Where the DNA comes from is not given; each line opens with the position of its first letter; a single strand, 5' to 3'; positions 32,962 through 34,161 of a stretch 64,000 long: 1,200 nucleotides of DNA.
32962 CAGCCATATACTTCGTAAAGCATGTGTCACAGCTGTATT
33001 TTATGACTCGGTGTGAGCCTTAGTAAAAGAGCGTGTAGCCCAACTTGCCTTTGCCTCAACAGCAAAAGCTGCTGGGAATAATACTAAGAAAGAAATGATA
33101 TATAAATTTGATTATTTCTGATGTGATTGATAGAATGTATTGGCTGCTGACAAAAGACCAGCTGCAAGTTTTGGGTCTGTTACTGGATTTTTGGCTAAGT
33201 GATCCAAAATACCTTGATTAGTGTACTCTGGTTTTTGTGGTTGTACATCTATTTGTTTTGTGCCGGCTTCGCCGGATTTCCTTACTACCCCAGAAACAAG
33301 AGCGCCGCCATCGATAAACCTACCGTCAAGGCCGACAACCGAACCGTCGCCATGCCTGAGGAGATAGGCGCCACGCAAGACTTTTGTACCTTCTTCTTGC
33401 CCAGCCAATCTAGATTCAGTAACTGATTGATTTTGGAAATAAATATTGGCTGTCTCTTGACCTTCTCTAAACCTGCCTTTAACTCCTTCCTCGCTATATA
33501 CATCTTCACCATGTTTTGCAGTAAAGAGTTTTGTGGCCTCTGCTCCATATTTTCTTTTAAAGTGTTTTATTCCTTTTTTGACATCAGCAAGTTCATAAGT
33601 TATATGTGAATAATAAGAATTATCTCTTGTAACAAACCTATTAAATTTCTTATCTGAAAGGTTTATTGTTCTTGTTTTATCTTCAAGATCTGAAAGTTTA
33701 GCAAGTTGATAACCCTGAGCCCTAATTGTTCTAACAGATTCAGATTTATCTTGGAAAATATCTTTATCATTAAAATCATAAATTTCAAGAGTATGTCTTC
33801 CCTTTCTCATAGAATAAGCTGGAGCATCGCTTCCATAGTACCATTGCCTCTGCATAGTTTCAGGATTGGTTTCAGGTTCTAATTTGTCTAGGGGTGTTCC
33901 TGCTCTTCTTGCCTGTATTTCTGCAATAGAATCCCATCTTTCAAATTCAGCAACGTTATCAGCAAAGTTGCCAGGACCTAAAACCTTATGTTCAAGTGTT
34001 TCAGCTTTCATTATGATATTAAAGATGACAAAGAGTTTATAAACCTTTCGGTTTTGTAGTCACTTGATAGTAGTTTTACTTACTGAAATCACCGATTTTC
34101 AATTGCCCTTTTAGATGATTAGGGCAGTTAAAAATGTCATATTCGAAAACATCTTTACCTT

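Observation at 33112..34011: DGR target protein is atypical: no signal peptide, VR ends about 57 codons before the stop, no obvious lectin motif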

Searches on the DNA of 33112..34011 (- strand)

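Call 86: search_rna_families(sources=[L001, L007, L011, L003, L009], threshold=gathering)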
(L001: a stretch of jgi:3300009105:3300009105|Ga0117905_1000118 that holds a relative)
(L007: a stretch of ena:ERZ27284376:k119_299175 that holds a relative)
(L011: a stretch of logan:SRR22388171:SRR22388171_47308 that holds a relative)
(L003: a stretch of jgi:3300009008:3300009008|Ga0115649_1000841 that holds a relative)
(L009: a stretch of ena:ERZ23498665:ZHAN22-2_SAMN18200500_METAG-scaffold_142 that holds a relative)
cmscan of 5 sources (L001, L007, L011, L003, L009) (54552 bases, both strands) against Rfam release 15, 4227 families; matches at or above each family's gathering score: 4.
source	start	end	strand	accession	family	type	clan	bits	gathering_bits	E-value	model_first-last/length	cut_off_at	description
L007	5914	6061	+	RF03019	RT-16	Gene; sRNA;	-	97.7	50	1.5e-14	1-158/158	no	RT-16 RNA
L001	6936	7087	+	RF03019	RT-16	Gene; sRNA;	-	81.8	50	2.8e-11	1-158/158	no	RT-16 RNA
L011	5871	6022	+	RF03019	RT-16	Gene; sRNA;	-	73.7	50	1.3e-09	1-158/158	no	RT-16 RNA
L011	10329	10463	+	RF00005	tRNA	Gene; tRNA;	CL00001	39.8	29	5.6e-05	1-71/71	no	tRNA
